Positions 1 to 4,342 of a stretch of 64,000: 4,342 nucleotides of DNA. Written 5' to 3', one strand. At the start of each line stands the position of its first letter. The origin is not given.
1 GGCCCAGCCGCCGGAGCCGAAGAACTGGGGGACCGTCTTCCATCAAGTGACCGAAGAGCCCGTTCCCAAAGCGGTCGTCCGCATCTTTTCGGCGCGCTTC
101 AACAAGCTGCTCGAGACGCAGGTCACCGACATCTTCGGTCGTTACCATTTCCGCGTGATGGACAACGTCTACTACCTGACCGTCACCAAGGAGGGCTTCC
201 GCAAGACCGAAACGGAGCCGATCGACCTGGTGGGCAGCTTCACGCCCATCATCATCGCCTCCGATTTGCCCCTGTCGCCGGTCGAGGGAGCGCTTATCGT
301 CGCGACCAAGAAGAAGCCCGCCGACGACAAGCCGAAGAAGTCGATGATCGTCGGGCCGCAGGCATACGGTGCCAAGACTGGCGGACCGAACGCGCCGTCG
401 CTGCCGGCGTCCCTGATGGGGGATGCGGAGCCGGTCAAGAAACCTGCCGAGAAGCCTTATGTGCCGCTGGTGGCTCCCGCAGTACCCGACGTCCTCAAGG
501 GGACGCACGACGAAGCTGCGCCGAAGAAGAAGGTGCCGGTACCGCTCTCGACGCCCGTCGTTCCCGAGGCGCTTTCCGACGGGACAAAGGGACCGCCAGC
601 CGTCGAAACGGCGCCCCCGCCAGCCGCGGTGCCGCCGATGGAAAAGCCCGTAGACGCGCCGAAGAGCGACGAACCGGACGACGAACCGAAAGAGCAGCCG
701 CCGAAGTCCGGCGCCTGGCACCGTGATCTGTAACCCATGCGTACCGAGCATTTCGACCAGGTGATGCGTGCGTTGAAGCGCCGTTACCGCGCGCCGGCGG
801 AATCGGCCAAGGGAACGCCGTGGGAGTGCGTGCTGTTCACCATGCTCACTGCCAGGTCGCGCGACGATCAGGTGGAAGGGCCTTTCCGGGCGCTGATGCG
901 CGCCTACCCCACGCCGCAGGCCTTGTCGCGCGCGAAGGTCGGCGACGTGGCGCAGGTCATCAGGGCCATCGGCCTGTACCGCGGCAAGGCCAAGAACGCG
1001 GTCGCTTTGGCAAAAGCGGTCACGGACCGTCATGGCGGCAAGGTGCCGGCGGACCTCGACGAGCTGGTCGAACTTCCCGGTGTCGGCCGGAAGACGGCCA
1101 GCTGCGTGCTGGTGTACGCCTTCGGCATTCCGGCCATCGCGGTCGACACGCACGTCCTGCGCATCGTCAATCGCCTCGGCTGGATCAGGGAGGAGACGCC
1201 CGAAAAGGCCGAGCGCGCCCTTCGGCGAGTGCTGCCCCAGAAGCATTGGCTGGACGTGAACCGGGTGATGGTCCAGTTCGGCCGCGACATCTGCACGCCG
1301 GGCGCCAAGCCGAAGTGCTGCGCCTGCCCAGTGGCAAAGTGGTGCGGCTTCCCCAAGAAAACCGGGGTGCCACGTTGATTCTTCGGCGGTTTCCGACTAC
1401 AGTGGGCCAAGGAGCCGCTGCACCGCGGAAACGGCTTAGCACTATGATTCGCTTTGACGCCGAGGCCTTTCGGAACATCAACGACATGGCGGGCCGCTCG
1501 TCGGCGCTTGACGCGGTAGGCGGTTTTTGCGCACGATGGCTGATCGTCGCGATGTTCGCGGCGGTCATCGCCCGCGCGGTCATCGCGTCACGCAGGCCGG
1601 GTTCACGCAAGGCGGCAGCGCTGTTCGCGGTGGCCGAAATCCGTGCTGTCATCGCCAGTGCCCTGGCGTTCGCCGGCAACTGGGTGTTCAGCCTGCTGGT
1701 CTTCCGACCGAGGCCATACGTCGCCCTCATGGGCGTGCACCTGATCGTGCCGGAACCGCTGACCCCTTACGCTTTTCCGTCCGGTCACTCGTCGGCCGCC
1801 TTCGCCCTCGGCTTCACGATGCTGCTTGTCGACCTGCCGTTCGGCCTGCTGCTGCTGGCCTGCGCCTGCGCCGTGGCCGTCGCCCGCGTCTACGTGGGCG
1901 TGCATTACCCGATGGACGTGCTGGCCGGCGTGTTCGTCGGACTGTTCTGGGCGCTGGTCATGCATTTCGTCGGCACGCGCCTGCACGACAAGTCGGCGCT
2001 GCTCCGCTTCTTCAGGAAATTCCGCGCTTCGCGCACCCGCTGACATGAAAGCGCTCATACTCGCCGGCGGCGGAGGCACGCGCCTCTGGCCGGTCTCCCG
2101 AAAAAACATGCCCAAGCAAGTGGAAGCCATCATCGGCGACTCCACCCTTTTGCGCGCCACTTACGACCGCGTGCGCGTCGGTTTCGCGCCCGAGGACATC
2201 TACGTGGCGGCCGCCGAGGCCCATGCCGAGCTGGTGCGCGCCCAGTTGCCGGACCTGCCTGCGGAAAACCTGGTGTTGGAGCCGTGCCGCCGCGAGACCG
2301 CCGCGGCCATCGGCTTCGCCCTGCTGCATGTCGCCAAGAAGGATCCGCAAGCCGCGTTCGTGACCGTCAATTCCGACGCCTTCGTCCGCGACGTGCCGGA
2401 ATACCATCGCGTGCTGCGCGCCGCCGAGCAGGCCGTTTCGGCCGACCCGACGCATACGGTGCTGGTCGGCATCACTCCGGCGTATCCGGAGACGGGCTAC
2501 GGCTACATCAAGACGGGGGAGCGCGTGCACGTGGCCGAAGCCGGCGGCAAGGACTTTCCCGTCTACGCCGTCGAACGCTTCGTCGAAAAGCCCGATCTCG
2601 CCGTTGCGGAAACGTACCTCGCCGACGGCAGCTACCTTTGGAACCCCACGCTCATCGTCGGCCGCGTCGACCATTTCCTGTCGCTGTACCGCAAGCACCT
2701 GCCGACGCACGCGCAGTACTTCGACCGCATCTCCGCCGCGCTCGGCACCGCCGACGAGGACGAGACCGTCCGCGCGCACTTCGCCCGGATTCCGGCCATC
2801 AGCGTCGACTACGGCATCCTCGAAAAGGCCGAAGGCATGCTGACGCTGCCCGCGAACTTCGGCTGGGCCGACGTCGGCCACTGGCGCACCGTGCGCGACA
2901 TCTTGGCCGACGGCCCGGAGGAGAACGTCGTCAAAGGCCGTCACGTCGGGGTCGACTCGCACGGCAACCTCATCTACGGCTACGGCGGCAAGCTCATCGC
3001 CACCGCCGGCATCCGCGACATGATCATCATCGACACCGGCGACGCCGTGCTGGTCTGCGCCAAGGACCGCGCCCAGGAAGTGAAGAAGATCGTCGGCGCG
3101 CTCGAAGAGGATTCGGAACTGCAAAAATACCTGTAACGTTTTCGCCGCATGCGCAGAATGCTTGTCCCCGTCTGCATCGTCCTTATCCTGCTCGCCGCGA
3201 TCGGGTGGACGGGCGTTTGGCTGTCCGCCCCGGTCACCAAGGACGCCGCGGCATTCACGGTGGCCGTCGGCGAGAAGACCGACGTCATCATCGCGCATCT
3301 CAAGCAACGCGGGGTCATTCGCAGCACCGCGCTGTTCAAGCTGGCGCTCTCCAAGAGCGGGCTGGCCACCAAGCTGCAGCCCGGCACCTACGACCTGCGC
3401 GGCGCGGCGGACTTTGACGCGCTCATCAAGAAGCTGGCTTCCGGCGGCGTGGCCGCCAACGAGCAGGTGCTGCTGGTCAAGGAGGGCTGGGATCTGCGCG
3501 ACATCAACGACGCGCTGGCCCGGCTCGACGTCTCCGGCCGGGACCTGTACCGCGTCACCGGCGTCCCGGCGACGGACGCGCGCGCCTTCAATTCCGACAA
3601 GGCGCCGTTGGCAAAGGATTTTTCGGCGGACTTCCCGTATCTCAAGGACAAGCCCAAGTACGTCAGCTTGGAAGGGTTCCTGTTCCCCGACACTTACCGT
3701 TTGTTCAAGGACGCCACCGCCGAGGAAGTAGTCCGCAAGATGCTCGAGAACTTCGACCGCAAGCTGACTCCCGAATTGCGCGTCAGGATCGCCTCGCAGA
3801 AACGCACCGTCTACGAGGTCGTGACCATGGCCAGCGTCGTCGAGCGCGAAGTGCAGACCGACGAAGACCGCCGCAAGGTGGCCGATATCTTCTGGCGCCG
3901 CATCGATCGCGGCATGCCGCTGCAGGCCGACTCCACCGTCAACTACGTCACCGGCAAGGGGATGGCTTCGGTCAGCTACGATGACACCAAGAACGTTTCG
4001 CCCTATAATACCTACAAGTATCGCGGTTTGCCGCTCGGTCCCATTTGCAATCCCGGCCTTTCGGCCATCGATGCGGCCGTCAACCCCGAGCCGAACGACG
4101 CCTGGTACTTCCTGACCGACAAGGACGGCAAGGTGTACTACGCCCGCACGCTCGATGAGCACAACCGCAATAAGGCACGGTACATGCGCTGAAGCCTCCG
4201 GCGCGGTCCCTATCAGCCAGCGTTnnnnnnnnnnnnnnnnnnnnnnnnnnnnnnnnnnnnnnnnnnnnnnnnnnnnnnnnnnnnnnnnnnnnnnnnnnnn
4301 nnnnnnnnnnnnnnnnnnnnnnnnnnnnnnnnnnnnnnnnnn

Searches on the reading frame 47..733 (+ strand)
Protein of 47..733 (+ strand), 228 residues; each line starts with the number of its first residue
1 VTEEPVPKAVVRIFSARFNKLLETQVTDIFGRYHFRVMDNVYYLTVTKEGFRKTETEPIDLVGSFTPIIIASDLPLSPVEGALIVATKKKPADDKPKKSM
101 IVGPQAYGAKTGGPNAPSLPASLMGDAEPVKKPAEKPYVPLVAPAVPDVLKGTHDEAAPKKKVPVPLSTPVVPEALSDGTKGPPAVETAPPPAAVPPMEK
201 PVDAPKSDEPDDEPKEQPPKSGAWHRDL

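Call 49: search_protein_families(library=pfam, proteins=[window:47-733:+], max_evalue=0.0001)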
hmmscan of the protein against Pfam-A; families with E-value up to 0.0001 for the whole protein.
window:47-733:+ (228 aa): 1 family
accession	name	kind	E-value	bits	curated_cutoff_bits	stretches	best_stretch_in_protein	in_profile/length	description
PF13620.12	CarboxypepD_reg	-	2.1e-05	25.2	32.3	1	2-62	10-70/82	Carboxypeptidase regulatory-like domain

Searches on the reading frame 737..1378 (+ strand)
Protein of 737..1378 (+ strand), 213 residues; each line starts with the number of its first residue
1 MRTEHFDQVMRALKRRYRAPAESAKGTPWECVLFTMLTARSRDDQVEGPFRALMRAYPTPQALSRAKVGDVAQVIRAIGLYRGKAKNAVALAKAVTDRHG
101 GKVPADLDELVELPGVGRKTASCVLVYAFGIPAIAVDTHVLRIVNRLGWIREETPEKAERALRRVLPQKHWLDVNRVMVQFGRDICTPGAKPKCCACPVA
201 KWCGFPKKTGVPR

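Call 49: search_protein_families(library=pfam, proteins=[window:737-1378:+], max_evalue=0.0001)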
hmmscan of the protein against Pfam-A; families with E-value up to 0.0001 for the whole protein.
window:737-1378:+ (213 aa): 2 families
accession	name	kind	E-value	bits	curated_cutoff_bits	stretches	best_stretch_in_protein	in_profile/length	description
PF00730.31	HhH-GPD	-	7.2e-21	75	26.2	1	35-167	3-107/108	HhH-GPD superfamily base excision DNA repair protein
PF00633.29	HHH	-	2.6e-09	36.9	24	1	98-127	1-30/30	Helix-hairpin-helix motif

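Call 74: find_encoding_contigs(protein=window:737-1378:+, flank=10000, max_places=4)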
Protein window:737-1378:+ (213 aa): 2 contigs read that carry it; 2 places shown.
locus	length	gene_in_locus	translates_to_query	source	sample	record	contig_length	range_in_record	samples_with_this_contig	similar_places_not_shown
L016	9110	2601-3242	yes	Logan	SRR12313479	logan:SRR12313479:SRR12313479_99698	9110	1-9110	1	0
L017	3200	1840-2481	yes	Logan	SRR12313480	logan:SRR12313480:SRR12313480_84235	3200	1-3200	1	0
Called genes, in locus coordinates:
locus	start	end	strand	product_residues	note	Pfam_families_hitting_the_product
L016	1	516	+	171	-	?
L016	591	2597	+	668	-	PF13715:CarbopepD_reg_2 (faint), PF13620:CarboxypepD_reg (weak), PF17210:SdrD_B (faint), PF13620:CarboxypepD_reg (weak)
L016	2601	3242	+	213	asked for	PF00730:HhH-GPD, PF00633:HHH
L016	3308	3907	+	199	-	PF01569:PAP2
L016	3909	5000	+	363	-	PF00483:NTP_transferase, PF22640:ManC_GMP_beta-helix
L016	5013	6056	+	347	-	PF02618:YceG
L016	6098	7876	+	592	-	PF09972:DUF2207, PF20990:DUF2207_C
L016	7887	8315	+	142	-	PF13380:CoA_binding_2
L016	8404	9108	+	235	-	?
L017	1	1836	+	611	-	?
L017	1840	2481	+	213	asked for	PF00730:HhH-GPD, PF00633:HHH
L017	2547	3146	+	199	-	PF01569:PAP2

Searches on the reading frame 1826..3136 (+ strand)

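Call 49: search_protein_families(library=pfam, proteins=[window:1826-3136:+], max_evalue=0.0001)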
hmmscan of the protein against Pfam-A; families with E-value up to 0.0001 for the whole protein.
window:1826-3136:+ (436 aa): 2 families
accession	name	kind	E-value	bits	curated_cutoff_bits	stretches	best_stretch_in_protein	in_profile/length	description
PF00483.29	NTP_transferase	-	2.2e-35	122.9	21.2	1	75-359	1-238/245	Nucleotidyl transferase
PF22640.1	ManC_GMP_beta-helix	-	1.6e-22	79.6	27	1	371-426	1-55/55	MannoseP isomerase/GMP-like beta-helix domain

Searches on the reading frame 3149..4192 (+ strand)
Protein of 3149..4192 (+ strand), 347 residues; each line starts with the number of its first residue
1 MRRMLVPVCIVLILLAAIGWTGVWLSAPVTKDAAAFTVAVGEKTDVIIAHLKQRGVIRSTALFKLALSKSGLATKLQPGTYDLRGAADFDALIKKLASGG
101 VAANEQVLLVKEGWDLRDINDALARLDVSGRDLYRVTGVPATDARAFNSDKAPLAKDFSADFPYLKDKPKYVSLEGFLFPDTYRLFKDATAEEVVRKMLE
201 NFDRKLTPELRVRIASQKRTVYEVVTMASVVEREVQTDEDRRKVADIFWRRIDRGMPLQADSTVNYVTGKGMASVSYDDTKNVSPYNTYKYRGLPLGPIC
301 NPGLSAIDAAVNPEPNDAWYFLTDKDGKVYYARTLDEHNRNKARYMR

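Call 49: search_protein_families(library=pfam, proteins=[window:3149-4192:+], max_evalue=0.0001)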
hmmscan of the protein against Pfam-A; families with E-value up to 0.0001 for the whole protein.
window:3149-4192:+ (347 aa): 1 family
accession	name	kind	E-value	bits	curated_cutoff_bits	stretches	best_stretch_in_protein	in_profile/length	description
PF02618.21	YceG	-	8.8e-81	271.8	32.4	1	36-343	1-274/275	YceG-like family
